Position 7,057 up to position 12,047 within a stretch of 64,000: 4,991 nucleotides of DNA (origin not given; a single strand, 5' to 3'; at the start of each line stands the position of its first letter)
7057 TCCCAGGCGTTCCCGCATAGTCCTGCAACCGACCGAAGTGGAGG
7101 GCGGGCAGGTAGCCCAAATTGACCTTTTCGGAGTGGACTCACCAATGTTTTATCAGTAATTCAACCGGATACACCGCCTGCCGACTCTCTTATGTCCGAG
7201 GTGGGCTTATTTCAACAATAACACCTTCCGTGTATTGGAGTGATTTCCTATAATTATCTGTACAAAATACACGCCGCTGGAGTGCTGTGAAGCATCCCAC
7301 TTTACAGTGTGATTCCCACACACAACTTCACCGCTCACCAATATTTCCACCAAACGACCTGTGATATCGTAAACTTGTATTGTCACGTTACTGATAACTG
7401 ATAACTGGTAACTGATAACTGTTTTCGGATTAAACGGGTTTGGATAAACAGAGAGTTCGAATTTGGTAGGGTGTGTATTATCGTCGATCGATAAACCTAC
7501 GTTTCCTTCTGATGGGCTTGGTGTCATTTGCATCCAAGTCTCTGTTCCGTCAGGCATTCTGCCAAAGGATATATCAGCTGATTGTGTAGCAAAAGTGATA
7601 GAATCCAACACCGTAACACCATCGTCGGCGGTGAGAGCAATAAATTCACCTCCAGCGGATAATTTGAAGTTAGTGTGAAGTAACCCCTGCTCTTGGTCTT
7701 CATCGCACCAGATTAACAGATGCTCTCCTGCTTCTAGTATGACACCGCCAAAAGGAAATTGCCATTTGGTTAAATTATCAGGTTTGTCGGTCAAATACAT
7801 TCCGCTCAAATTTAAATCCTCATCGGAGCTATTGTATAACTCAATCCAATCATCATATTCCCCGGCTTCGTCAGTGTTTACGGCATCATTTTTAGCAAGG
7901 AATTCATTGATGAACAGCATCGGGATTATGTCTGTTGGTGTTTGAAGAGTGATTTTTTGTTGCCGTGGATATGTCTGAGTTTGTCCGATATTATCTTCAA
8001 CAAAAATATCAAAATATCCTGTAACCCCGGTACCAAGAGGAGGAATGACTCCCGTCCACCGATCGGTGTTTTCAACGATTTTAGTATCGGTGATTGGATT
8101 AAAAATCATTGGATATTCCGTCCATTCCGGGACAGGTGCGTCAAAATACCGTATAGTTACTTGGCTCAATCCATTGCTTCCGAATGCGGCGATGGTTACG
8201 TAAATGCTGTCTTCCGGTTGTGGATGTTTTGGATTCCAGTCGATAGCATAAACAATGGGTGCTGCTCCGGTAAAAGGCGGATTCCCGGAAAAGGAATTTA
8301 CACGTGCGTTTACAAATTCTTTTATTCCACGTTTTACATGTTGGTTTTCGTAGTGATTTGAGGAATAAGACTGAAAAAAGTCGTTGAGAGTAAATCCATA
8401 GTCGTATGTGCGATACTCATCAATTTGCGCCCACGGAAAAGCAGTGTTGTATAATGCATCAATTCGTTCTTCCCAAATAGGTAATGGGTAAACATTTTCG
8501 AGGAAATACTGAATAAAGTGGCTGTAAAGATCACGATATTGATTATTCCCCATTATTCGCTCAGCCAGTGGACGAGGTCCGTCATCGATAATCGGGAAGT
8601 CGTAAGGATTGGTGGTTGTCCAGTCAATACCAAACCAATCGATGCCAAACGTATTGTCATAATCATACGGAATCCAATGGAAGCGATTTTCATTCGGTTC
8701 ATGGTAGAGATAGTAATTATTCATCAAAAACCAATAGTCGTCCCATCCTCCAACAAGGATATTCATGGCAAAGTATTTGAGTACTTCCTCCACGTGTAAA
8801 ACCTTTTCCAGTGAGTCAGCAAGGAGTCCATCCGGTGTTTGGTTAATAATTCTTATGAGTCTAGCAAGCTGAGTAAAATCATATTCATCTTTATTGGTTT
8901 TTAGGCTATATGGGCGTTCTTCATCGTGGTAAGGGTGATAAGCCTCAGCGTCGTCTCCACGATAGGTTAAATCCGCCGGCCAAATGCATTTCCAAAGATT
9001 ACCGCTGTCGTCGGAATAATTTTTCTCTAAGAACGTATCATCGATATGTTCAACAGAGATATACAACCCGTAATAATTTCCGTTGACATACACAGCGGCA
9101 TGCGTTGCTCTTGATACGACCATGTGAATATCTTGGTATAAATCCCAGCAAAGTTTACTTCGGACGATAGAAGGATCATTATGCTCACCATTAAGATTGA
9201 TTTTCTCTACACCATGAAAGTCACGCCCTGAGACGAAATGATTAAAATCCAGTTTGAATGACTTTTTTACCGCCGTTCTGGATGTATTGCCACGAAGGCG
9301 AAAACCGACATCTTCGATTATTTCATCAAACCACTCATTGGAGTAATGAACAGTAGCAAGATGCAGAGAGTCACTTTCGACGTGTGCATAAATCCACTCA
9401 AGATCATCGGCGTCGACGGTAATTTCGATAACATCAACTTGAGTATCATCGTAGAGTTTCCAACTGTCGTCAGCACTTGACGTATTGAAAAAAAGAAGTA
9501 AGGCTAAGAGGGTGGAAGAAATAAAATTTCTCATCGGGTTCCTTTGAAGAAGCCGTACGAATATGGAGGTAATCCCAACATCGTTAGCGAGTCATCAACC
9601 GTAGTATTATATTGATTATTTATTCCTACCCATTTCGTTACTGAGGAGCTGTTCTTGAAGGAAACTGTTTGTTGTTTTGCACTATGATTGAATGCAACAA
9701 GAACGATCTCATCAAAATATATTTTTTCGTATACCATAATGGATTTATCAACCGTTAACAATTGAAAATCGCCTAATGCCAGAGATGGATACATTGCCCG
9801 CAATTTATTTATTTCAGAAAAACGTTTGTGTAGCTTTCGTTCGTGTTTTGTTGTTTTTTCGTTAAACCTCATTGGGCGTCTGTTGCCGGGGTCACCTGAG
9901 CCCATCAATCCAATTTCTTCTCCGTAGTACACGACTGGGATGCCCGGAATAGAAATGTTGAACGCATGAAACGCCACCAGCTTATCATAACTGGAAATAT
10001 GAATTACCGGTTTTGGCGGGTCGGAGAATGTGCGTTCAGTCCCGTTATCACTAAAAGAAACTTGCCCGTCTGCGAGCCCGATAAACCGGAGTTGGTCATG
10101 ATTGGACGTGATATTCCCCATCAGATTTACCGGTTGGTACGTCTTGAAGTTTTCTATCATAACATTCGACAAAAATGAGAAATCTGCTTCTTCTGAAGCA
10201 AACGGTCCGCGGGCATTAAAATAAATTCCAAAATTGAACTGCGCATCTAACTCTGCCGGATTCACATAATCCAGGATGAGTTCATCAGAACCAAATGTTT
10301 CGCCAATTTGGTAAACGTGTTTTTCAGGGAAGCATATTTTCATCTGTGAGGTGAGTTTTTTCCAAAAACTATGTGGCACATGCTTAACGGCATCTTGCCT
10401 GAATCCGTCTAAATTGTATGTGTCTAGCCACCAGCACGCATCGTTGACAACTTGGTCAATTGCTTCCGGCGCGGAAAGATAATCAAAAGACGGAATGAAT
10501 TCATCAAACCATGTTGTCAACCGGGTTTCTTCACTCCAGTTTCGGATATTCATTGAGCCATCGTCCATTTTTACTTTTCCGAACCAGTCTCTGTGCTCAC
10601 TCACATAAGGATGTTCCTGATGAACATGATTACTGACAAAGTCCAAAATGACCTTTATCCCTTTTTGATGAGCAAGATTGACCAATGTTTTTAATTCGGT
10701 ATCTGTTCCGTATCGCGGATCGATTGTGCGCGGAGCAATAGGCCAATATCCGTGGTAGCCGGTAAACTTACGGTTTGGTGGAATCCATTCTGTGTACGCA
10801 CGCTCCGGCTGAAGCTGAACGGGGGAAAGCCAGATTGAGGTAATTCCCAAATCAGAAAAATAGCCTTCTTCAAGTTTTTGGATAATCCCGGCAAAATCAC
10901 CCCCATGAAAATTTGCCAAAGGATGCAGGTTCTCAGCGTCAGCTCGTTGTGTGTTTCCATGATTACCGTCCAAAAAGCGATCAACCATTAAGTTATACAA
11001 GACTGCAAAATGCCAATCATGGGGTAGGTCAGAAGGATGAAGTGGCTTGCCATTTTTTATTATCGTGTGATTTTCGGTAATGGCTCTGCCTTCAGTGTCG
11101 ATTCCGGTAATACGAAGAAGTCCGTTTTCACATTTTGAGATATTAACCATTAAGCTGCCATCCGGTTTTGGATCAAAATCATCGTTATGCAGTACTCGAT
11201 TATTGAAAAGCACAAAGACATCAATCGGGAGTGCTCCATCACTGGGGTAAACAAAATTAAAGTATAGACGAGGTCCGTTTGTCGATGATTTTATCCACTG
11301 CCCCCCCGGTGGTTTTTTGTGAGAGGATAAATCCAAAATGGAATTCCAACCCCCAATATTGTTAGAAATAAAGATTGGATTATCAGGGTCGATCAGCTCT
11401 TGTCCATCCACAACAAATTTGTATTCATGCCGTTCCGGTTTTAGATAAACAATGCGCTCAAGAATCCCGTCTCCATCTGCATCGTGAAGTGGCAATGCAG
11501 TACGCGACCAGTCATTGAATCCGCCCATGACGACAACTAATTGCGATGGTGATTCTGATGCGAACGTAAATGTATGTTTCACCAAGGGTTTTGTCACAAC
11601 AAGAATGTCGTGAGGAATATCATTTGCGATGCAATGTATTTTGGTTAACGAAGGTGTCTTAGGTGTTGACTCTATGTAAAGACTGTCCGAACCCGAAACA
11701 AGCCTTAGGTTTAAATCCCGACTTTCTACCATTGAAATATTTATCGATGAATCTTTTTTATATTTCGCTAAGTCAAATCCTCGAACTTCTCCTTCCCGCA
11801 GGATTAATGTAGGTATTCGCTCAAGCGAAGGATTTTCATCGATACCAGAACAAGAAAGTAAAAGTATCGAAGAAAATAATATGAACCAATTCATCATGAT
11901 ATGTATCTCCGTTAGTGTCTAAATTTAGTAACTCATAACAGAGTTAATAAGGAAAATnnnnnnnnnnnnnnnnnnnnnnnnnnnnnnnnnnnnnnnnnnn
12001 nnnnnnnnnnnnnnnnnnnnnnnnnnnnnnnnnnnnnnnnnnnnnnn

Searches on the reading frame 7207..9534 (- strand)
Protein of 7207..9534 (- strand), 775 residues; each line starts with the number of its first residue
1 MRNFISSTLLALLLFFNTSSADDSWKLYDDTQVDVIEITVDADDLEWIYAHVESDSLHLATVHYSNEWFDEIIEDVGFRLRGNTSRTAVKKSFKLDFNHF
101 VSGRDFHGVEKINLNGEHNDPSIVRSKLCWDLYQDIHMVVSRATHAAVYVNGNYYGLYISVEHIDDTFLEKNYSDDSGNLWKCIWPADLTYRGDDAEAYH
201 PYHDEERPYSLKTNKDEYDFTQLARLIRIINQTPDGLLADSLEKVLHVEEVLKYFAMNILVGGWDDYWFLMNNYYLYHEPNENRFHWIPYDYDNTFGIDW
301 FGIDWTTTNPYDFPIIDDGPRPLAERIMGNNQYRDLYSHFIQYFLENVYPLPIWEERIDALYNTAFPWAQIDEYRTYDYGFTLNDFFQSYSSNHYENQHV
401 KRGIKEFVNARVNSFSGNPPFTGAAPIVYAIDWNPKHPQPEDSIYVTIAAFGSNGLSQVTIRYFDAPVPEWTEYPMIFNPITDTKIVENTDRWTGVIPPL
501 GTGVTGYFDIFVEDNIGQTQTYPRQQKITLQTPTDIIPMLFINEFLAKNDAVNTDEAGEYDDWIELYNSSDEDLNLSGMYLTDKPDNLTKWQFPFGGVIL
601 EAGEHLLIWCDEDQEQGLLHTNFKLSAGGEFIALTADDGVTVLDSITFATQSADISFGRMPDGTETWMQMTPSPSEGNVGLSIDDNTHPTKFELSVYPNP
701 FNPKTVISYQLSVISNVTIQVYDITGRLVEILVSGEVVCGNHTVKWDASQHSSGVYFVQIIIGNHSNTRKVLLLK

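Call 7: search_protein_families(library=pfam, proteins=[window:7207-9534:-])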
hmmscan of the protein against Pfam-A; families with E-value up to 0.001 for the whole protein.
window:7207-9534:- (775 aa): 3 families
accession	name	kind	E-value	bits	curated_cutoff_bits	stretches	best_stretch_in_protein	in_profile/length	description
PF08757.17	CotH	-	2.6e-60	205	23.8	1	79-412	2-319/322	CotH kinase protein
PF00932.25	LTD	-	5.1e-14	53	34.3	1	540-647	8-106/109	Lamin Tail Domain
PF18962.6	Por_Secre_tail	-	8.6e-13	48.8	27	1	696-772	1-74/75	Secretion system C-terminal sorting domain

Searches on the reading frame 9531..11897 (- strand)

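Call 7: search_protein_families(library=pfam, proteins=[window:9531-11897:-])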
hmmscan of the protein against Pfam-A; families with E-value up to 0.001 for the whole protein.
window:9531-11897:- (788 aa): 4 families
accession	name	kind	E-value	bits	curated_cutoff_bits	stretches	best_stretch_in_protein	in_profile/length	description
PF00128.31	Alpha-amylase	-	1.1e-43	150.6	22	1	304-690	3-373/446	Alpha amylase, catalytic domain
PF16561.11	AMPK1_CBM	-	1.7e-09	38.2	26.8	1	117-191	10-80/85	Glycogen recognition site of AMP-activated protein kinase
PF16657.11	Malt_amylase_C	-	5.5e-07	30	27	1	709-781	1-73/75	Maltogenic Amylase, C-terminal domain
PF22026.2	Alpha-amylase_C_2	-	3.4e-05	24.6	27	1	709-750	1-42/78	Alpha-amylase C-terminal domain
